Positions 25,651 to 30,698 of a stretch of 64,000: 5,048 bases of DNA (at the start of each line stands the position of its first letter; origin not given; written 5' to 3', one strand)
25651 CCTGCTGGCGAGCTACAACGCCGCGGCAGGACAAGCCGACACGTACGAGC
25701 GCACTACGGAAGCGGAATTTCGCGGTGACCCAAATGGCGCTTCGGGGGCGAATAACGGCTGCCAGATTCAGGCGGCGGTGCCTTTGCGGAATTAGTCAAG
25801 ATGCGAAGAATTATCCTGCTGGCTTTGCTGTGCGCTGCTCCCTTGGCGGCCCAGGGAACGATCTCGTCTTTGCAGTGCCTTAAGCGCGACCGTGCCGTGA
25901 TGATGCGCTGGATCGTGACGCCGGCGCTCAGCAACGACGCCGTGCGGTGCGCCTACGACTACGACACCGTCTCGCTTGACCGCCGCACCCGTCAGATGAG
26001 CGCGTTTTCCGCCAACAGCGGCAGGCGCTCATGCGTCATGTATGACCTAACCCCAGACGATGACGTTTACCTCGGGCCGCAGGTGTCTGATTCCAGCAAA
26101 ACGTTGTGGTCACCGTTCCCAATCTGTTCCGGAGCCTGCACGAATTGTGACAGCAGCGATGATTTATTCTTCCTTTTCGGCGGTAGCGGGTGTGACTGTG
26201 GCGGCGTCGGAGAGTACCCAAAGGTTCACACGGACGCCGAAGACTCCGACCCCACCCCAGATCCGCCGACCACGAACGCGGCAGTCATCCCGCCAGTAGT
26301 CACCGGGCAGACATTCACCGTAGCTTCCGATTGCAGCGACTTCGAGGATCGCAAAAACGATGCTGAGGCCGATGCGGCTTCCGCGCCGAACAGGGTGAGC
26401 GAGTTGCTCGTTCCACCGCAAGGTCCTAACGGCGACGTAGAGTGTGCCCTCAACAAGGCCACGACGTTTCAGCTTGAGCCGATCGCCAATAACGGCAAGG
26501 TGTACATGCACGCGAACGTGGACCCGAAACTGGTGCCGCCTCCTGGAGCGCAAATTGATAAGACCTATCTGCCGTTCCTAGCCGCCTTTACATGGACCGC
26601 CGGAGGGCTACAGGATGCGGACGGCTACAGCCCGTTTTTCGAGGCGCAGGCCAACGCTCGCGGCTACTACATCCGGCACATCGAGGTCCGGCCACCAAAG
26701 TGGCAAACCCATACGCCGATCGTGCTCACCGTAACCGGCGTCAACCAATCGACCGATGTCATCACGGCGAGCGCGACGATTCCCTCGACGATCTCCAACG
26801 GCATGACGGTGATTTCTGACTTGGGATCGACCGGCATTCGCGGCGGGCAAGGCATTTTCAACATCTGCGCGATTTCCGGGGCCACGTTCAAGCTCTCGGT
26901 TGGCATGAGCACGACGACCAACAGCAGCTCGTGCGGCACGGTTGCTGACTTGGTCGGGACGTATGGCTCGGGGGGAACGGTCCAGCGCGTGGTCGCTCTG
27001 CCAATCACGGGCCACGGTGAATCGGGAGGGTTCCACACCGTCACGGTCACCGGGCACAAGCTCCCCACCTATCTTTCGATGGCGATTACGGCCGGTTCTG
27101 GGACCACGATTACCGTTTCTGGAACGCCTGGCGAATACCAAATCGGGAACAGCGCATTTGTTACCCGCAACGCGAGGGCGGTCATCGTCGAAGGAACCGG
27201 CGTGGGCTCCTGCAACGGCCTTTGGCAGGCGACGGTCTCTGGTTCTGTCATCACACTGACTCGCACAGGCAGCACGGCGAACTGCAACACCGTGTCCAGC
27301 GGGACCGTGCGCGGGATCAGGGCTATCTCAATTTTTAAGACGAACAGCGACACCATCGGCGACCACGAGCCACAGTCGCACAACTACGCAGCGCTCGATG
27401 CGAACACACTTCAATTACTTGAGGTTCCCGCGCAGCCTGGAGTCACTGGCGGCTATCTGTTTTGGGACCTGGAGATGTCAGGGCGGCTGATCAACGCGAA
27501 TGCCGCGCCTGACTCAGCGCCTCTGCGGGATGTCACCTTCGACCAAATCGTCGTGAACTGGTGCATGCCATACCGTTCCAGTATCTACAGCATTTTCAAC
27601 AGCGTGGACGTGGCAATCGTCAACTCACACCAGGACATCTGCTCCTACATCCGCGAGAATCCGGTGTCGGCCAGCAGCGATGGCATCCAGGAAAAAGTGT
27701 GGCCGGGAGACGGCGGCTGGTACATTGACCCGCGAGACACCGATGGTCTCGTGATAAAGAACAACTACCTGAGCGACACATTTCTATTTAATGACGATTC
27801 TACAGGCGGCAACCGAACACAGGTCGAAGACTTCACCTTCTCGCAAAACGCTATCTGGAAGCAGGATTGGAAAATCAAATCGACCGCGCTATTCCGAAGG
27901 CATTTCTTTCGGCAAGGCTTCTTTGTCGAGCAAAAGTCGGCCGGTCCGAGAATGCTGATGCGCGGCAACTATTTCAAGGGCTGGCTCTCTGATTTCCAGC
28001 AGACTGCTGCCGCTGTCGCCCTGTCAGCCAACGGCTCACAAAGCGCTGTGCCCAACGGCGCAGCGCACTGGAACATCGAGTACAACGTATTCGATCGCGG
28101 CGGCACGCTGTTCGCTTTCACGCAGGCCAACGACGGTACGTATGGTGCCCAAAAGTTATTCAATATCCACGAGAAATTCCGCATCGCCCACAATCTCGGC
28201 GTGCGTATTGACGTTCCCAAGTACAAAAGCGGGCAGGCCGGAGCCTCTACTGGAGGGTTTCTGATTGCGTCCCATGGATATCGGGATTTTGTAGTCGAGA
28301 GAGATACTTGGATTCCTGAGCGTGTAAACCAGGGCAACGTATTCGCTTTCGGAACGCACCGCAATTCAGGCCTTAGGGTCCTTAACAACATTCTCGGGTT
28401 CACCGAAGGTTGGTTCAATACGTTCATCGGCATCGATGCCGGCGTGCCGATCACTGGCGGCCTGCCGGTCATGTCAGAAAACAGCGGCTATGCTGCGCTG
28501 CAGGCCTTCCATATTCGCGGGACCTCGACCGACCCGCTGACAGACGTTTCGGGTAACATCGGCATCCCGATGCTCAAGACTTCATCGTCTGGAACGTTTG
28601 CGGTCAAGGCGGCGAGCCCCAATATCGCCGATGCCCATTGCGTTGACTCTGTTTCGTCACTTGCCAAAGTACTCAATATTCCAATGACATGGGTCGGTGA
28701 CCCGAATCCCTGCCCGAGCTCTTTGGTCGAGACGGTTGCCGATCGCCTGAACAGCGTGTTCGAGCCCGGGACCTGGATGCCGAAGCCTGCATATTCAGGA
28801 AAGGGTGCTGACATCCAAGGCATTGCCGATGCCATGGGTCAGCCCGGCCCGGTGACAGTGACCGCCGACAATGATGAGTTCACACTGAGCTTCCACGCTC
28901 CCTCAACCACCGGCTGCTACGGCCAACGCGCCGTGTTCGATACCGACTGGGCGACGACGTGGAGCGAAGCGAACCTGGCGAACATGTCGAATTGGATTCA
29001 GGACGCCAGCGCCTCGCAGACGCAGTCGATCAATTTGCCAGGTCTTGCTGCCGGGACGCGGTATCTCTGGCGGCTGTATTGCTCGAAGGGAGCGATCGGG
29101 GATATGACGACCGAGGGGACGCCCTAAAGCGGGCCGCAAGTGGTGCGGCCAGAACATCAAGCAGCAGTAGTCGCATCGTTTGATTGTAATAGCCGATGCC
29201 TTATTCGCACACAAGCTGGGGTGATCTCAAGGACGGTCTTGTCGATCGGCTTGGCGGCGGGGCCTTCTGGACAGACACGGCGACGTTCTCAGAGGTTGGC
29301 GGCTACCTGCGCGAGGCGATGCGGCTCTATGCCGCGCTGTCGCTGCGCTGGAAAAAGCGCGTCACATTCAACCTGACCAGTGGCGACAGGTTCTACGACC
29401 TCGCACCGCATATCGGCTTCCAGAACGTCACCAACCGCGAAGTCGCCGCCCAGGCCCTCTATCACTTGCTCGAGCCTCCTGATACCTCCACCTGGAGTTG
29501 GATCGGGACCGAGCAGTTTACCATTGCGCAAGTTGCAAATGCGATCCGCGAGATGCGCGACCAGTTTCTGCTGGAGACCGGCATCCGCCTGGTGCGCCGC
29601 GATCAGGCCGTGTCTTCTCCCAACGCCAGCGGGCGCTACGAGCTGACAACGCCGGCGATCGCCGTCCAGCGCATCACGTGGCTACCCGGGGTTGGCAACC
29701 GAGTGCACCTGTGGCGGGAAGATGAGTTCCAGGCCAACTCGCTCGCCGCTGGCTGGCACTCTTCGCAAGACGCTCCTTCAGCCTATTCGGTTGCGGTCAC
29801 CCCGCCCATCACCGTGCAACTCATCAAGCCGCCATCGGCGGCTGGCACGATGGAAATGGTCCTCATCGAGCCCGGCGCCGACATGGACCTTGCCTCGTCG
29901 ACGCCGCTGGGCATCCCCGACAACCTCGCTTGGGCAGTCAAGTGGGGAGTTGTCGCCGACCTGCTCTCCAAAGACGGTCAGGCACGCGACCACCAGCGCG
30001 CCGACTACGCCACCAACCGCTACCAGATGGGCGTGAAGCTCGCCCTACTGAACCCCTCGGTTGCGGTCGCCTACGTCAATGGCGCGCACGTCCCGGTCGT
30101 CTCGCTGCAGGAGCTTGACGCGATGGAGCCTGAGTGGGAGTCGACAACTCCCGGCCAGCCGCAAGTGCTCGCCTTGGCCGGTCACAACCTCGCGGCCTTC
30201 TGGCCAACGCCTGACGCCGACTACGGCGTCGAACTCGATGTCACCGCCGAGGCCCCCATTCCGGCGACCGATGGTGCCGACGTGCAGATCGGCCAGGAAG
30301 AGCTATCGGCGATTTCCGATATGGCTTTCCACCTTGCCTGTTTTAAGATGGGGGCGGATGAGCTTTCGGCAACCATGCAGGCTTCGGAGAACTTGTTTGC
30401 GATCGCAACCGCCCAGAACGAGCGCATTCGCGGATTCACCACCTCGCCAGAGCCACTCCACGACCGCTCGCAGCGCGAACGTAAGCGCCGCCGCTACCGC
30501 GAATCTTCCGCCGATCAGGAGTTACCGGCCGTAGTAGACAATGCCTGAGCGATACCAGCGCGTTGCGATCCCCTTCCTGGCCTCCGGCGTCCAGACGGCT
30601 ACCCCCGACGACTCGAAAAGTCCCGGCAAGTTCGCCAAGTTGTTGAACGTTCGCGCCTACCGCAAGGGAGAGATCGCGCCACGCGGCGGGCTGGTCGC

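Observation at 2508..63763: Genome-wide 15-19 bp palindrome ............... in about 20 copies across both transcription blocks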

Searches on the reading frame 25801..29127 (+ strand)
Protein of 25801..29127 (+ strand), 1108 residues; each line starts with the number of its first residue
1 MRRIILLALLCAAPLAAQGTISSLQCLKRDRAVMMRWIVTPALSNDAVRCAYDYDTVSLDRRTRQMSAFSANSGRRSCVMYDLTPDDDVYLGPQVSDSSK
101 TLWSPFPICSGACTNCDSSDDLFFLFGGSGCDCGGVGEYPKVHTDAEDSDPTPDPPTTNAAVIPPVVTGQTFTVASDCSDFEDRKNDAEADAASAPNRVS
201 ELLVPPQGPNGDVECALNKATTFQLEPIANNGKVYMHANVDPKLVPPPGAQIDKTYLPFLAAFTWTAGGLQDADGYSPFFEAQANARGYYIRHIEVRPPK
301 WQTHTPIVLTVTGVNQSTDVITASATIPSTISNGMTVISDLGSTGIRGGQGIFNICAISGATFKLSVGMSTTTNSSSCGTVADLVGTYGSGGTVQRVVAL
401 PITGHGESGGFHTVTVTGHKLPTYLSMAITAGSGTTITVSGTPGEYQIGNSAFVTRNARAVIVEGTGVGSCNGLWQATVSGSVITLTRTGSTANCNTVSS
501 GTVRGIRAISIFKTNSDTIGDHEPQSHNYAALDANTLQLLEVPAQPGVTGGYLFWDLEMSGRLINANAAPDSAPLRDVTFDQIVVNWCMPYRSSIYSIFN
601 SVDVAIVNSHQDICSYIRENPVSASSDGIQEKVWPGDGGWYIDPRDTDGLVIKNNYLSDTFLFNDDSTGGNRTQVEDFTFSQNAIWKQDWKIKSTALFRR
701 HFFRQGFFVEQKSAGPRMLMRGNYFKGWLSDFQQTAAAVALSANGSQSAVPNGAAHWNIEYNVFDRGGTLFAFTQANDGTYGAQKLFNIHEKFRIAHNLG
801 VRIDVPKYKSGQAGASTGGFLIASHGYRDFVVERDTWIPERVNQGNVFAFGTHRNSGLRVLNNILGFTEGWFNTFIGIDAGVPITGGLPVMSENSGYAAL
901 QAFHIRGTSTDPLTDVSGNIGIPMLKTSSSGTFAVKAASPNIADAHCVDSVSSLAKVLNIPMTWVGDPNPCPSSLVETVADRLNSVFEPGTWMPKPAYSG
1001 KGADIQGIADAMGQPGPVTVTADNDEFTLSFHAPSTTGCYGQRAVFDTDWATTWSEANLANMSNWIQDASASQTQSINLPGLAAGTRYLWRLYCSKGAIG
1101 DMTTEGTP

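Call 8: search_protein_families(library=phrogs, proteins=[window:25801-29127:+], max_evalue=0.00001)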
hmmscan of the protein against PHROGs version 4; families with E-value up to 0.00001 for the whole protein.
window:25801-29127:+ (1108 aa): 0 families

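Call 24: search_protein_families(library=pfam, proteins=[window:25801-29127:+], max_evalue=0.01)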
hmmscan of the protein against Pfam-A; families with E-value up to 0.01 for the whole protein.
window:25801-29127:+ (1108 aa): 0 families

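Call 86: search_solved_structures(query=window:25870-29127:+, max_evalue=0.01)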
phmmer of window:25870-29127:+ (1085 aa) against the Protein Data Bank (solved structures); distinct sequences matched with E-value up to 0.01: 0.

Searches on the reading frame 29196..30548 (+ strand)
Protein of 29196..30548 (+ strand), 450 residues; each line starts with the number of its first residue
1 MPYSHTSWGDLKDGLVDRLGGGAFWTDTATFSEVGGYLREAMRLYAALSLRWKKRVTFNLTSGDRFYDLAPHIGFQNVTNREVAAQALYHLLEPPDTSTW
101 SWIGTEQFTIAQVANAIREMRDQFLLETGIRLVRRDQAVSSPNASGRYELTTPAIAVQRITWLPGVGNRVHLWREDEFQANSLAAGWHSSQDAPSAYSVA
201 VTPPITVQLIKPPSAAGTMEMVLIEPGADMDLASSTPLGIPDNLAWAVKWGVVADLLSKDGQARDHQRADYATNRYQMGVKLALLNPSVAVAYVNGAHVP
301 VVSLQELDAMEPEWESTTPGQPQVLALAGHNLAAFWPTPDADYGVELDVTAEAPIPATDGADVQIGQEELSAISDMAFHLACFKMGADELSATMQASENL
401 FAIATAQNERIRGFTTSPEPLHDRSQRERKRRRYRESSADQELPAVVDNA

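Call 8: search_protein_families(library=phrogs, proteins=[window:29196-30548:+], max_evalue=0.00001)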
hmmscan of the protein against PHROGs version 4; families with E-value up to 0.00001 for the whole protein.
window:29196-30548:+ (450 aa): 1 family
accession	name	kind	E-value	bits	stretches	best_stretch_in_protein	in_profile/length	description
phrog_399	-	head and packaging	4.3e-09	37.3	0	295-390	82-181/220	structural protein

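Call 24: search_protein_families(library=pfam, proteins=[window:29196-30548:+], max_evalue=0.01)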
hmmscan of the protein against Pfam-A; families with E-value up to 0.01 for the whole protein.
window:29196-30548:+ (450 aa): 1 family
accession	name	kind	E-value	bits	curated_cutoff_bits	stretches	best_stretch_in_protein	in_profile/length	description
PF24175.2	SU10_adaptor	-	1.4e-17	65.3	27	3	293-401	72-174/194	SU10 adaptor protein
